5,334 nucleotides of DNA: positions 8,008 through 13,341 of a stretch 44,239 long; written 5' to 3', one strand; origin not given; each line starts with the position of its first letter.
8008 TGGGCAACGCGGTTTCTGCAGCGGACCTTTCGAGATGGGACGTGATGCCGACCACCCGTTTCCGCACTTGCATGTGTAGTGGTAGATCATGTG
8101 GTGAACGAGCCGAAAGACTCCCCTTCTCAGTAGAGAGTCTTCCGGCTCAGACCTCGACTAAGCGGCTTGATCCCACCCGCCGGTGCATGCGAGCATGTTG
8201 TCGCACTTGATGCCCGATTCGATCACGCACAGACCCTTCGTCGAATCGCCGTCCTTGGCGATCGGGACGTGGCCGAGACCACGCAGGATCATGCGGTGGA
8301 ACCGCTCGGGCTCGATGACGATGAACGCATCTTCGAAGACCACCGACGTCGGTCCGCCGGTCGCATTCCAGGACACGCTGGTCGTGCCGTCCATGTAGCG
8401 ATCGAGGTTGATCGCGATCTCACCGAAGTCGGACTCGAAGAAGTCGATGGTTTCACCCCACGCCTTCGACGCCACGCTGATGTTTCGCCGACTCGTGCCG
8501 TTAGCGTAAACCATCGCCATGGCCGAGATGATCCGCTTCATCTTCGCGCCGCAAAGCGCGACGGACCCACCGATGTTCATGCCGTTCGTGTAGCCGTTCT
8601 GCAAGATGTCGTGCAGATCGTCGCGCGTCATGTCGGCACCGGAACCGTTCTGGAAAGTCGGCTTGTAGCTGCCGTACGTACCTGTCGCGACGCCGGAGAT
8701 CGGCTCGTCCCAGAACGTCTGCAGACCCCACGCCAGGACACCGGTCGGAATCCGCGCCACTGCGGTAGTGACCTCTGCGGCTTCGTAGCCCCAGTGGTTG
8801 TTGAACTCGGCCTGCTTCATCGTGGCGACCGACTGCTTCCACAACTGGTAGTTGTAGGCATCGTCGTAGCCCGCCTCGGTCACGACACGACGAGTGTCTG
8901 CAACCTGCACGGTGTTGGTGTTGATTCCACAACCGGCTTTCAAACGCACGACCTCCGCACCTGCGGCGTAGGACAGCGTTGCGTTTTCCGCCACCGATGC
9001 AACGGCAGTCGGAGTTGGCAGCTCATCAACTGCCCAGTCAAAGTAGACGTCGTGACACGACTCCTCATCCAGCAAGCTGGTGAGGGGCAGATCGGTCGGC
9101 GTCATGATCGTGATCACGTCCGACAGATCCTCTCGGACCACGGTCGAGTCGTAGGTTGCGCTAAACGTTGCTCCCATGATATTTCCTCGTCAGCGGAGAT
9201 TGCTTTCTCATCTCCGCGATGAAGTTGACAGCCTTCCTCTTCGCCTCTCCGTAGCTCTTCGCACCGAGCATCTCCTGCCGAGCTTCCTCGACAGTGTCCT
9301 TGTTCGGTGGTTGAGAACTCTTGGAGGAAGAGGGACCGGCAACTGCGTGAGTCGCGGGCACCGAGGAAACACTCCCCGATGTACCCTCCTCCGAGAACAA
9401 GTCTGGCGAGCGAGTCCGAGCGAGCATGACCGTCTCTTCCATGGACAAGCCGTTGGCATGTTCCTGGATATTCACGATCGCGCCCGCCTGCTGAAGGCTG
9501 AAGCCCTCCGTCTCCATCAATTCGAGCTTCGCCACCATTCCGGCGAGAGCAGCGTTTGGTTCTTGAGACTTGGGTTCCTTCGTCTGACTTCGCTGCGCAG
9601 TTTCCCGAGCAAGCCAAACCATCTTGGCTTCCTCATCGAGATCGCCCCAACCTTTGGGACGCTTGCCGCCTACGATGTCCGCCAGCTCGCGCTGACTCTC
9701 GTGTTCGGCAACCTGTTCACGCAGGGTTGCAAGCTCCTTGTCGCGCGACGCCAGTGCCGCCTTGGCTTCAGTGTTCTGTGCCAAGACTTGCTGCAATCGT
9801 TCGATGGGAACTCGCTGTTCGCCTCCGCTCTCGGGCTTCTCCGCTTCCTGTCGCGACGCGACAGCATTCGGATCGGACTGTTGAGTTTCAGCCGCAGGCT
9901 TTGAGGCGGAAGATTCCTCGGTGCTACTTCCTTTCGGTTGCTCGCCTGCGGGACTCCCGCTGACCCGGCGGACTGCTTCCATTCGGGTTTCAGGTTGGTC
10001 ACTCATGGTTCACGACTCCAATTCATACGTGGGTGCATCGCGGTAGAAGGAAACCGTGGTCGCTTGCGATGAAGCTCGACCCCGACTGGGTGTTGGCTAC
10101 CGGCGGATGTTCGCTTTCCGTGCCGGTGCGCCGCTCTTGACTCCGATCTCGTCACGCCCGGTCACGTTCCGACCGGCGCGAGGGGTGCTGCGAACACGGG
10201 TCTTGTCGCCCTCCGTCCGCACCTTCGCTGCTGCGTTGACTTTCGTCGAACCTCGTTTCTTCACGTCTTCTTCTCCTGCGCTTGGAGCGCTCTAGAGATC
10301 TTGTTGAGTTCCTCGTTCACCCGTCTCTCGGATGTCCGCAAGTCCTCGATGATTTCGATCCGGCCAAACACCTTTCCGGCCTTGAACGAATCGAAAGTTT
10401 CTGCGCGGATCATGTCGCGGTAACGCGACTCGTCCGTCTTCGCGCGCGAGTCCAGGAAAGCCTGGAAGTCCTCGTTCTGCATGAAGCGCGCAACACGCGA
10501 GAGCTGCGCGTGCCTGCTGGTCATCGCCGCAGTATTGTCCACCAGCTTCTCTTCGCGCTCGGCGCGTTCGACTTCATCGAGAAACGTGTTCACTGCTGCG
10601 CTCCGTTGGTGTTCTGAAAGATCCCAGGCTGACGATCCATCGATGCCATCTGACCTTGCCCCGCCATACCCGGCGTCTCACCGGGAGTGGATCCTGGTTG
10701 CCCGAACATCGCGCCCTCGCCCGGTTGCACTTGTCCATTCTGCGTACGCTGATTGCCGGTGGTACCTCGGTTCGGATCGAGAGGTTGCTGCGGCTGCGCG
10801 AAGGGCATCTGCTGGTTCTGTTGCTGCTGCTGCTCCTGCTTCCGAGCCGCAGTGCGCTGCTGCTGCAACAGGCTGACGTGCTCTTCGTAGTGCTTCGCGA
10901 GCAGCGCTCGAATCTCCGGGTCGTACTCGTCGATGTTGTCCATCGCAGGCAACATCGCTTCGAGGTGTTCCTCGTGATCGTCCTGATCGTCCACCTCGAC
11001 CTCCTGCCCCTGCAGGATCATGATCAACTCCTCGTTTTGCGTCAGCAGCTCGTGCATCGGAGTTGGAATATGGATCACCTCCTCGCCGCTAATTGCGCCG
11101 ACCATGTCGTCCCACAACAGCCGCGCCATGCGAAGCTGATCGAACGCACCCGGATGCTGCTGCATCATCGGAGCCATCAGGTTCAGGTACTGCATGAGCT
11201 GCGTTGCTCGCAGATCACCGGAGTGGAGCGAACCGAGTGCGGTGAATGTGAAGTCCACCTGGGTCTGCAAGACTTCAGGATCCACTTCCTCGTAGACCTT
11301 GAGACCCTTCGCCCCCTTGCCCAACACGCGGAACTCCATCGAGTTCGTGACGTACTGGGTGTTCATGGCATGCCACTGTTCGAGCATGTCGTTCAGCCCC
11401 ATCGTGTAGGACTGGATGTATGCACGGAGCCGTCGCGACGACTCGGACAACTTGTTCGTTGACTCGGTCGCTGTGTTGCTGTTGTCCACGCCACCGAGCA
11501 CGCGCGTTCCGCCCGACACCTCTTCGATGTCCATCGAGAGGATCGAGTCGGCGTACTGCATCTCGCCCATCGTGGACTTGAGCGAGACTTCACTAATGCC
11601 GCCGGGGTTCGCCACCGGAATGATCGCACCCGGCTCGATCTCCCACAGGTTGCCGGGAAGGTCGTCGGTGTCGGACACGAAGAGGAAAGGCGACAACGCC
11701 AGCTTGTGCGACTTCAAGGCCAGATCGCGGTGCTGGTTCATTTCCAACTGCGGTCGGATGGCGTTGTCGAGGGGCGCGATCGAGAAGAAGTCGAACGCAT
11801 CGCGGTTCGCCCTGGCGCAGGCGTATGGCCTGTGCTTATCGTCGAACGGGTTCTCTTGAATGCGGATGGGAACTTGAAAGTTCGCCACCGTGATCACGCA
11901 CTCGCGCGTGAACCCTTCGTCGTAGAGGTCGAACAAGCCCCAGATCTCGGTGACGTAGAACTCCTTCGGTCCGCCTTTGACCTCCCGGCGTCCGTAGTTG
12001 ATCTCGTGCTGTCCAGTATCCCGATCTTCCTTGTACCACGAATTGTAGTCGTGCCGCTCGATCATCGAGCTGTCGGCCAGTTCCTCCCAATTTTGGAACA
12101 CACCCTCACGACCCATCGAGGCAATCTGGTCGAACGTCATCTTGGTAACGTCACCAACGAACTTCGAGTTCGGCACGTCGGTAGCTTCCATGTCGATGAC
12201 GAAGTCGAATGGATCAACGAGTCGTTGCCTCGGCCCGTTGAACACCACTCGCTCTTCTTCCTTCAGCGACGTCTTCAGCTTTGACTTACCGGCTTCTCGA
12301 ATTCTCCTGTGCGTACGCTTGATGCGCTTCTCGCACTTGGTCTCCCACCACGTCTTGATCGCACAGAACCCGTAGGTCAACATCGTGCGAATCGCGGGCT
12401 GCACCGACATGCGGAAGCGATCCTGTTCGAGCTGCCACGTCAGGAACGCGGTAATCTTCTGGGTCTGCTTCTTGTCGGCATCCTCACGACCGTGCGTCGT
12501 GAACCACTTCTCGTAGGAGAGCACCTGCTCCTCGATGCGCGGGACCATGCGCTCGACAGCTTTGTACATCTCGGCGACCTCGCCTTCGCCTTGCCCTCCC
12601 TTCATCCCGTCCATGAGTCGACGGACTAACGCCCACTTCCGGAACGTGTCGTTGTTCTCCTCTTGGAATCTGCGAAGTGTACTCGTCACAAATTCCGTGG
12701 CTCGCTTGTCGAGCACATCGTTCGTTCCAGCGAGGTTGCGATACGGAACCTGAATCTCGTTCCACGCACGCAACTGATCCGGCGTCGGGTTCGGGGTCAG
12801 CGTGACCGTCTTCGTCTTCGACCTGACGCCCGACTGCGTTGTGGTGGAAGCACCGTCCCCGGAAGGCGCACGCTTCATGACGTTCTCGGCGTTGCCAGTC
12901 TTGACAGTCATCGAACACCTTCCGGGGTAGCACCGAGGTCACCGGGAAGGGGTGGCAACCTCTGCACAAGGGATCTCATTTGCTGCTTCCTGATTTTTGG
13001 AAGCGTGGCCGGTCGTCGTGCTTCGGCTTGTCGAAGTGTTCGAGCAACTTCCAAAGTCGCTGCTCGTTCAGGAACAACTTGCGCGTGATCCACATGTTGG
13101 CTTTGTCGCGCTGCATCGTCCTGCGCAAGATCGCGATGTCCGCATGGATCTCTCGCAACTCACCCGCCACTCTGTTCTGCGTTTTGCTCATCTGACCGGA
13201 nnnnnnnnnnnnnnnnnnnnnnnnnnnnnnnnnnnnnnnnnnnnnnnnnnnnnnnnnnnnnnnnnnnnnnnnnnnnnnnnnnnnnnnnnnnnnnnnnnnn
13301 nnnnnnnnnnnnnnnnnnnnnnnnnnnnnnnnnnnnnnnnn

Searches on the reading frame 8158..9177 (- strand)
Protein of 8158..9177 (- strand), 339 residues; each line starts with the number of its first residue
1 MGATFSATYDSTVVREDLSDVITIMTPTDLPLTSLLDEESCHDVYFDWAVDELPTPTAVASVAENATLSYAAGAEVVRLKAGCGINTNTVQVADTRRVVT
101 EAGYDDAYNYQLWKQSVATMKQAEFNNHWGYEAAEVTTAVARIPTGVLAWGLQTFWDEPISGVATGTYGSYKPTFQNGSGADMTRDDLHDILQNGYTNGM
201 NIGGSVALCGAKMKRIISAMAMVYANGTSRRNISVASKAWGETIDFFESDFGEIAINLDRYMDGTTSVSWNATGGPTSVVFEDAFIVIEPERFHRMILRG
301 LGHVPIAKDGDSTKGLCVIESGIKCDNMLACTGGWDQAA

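Call 12: search_protein_families(library=pfam, max_evalue=0.01, proteins=[window:8158-9177:-])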
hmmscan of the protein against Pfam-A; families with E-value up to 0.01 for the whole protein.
window:8158-9177:- (339 aa): 1 family
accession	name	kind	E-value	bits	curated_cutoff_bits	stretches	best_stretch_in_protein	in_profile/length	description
PF17236.8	SU10_MCP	-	4.9e-48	164.6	24.1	1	9-330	5-284/292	SU10 major capsid protein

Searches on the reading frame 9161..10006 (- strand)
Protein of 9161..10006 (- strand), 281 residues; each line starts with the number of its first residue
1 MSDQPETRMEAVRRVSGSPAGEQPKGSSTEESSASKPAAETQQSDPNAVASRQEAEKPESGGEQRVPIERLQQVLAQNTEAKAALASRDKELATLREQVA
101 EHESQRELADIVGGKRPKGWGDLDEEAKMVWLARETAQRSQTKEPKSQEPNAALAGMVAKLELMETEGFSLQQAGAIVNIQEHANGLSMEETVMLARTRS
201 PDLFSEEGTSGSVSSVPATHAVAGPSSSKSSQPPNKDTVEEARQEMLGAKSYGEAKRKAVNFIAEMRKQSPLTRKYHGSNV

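Call 39: search_protein_families(library=pfam, max_evalue=0.1, proteins=[window:9161-10006:-])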
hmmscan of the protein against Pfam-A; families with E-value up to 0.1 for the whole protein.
window:9161-10006:- (281 aa): 2 families
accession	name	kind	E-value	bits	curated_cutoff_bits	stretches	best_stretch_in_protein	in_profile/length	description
PF06810.17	Phage_scaffold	-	0.00014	22.3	35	1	61-190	24-143/170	Phage capsid assembly scaffolding protein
PF07989.16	Cnn_1N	-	0.037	14.6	28.5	1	69-105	36-72/74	Centrosomin N-terminal motif 1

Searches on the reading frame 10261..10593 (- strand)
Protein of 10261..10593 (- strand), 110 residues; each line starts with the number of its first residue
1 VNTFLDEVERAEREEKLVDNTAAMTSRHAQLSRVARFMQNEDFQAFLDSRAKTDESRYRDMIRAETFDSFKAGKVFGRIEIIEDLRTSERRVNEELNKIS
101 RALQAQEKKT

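Call 39: search_protein_families(library=pfam, max_evalue=0.1, proteins=[window:10261-10593:-])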
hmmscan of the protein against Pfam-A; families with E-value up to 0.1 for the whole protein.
window:10261-10593:- (110 aa): 1 family
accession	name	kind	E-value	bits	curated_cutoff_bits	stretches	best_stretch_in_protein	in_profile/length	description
PF13925.11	Katanin_con80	-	0.095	13.2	27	1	21-58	7-45/160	con80 domain of Katanin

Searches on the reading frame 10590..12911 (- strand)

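Call 12: search_protein_families(library=pfam, max_evalue=0.01, proteins=[window:10590-12911:-])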
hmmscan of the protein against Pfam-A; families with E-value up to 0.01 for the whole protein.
window:10590-12911:- (773 aa): 1 family
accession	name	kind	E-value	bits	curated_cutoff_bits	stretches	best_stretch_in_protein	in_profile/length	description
PF23899.1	SU10_portal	-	3.3e-27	95.6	30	1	115-598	51-547/593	Phage SU10 portal protein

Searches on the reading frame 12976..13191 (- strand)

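Call 39: search_protein_families(library=pfam, max_evalue=0.1, proteins=[window:12976-13191:-])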
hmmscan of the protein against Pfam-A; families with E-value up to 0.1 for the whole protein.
window:12976-13191:- (71 aa): 1 family
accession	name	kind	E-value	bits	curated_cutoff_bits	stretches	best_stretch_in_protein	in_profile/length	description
PF09860.14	DUF2087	-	0.032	14.8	22.4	0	5-26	31-52/69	Uncharacterized protein conserved in bacteria (DUF2087)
